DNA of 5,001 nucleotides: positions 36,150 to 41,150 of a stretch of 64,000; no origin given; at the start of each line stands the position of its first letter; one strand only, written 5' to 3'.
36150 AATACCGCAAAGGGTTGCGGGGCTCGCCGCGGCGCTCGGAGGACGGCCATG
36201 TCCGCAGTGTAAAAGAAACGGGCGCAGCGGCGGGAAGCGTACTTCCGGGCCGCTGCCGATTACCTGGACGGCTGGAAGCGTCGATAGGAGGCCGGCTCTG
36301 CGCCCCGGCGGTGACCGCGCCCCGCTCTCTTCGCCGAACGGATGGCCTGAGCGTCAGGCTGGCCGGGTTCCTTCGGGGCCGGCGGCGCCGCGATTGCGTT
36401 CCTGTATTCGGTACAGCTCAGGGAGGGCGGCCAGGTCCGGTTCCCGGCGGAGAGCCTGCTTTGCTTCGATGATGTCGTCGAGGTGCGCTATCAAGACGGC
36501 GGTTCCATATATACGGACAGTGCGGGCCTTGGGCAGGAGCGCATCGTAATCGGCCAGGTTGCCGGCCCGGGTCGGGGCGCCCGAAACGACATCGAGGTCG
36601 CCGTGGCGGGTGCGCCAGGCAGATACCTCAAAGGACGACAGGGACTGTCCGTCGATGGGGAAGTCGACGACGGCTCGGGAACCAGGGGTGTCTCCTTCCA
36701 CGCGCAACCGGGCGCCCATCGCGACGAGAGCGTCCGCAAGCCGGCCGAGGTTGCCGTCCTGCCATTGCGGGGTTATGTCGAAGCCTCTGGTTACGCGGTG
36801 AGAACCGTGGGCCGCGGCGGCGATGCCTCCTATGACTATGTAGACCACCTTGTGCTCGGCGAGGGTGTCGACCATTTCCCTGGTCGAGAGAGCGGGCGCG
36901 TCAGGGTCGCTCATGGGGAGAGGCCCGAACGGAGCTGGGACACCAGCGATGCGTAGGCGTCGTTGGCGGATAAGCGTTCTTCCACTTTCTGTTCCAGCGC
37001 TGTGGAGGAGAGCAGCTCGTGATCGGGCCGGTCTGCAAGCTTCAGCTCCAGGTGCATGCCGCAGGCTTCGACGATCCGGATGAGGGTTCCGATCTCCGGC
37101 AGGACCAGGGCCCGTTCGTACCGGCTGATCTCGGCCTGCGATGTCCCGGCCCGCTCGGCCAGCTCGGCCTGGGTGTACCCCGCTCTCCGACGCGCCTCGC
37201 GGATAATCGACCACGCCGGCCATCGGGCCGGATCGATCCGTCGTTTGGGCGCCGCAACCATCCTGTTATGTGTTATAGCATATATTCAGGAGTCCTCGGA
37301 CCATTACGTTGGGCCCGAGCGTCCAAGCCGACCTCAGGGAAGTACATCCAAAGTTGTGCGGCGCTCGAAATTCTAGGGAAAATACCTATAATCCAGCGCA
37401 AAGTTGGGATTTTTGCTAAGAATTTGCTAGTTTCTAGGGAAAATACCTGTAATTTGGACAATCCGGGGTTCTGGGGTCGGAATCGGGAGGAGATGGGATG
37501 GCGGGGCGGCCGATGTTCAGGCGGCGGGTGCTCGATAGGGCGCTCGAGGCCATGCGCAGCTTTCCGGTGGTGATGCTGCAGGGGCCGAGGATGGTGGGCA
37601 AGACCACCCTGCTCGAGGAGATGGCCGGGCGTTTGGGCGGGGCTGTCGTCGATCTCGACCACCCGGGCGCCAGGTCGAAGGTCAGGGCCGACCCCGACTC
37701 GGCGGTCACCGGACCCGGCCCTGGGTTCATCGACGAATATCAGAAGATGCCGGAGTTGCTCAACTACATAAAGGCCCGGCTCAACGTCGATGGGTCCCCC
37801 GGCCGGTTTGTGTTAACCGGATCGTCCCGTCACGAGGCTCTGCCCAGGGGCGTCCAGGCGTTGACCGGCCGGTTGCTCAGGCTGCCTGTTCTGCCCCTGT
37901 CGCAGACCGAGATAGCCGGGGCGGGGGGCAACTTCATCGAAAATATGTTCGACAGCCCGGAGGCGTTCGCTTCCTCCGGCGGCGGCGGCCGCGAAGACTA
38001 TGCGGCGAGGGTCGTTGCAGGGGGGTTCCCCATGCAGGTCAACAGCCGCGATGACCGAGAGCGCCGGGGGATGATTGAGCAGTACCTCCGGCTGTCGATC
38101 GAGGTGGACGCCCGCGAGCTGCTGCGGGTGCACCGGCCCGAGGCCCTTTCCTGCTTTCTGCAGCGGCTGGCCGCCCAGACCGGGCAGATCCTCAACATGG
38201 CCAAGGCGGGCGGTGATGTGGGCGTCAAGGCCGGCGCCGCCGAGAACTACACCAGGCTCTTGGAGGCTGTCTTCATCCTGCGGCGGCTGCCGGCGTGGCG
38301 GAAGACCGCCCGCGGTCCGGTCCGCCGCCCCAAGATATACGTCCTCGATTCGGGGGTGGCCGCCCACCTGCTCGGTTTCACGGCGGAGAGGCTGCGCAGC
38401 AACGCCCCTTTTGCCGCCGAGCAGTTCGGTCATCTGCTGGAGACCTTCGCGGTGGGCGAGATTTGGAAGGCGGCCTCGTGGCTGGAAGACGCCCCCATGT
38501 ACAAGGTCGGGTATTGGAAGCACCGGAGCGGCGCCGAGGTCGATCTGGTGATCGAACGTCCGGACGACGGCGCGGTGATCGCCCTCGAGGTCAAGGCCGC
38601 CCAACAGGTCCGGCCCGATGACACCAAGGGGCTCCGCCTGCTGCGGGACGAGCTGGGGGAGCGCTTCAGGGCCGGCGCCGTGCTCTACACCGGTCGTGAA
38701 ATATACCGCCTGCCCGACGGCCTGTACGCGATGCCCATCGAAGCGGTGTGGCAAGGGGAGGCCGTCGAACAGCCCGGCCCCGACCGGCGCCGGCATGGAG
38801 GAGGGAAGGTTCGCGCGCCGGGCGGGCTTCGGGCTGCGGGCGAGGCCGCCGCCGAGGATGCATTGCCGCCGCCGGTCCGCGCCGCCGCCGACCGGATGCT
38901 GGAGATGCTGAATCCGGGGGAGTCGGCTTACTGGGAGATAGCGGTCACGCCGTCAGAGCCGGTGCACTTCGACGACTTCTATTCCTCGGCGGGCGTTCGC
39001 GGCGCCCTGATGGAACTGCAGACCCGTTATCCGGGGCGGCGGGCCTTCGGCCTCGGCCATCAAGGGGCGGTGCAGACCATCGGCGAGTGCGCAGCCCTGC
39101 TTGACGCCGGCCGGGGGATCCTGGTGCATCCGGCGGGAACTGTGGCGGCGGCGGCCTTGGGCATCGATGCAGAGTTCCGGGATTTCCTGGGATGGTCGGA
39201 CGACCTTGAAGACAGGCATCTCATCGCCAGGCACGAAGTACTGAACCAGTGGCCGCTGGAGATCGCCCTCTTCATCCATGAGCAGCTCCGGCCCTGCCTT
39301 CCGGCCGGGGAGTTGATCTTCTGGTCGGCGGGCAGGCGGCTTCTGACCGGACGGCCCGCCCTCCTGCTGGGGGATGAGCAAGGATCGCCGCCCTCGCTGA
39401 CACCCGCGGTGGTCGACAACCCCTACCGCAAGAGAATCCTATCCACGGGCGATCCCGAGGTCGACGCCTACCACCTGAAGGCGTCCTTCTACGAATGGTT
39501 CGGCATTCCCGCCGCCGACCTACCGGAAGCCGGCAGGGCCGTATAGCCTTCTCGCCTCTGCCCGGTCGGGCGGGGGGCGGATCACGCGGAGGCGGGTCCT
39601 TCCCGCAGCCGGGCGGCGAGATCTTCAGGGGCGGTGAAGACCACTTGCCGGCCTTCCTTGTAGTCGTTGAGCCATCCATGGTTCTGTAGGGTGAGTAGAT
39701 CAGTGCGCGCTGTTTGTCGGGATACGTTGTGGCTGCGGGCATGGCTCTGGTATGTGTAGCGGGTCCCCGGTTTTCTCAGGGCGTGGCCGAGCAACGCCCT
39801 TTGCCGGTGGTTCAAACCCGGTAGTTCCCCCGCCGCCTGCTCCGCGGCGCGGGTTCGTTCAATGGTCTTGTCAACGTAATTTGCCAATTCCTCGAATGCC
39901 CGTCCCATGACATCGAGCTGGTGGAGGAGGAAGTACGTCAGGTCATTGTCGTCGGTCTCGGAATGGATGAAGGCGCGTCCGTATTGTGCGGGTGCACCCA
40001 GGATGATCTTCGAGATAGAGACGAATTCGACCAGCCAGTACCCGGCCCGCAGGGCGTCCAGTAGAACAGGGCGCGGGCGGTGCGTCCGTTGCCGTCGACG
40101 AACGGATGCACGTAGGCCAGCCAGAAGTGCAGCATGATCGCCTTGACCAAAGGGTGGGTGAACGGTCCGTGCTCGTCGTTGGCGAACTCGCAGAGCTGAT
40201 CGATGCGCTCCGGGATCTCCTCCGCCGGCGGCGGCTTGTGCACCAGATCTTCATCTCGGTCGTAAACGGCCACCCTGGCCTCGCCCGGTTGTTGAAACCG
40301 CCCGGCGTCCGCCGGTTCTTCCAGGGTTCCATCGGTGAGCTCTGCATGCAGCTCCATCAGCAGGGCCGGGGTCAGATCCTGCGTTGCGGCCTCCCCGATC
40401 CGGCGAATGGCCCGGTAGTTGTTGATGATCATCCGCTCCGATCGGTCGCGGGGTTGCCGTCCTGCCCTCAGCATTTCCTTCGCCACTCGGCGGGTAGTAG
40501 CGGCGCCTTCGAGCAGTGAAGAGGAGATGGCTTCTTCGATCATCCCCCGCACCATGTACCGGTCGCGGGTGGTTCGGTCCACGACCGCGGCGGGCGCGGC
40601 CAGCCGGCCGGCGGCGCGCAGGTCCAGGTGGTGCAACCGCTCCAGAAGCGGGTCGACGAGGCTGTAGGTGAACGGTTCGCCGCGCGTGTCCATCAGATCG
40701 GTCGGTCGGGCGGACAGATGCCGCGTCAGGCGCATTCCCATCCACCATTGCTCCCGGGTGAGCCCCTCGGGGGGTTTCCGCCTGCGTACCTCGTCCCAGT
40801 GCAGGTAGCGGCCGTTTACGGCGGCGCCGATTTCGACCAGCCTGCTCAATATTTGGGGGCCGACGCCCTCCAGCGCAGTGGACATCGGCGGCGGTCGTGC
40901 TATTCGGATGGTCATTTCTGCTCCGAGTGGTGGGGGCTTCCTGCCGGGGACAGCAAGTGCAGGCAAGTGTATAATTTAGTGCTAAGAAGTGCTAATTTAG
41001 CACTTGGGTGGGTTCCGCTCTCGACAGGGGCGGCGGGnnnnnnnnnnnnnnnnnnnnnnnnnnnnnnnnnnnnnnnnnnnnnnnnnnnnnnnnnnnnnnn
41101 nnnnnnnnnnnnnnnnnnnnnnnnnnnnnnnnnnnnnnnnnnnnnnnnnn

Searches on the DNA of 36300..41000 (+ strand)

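Call 28: search_dna_similar(query=window:36300-41000:+, collection=plasmids, mode=near, max_rows=10)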
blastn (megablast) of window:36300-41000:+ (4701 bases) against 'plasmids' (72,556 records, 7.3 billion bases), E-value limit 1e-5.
No match.
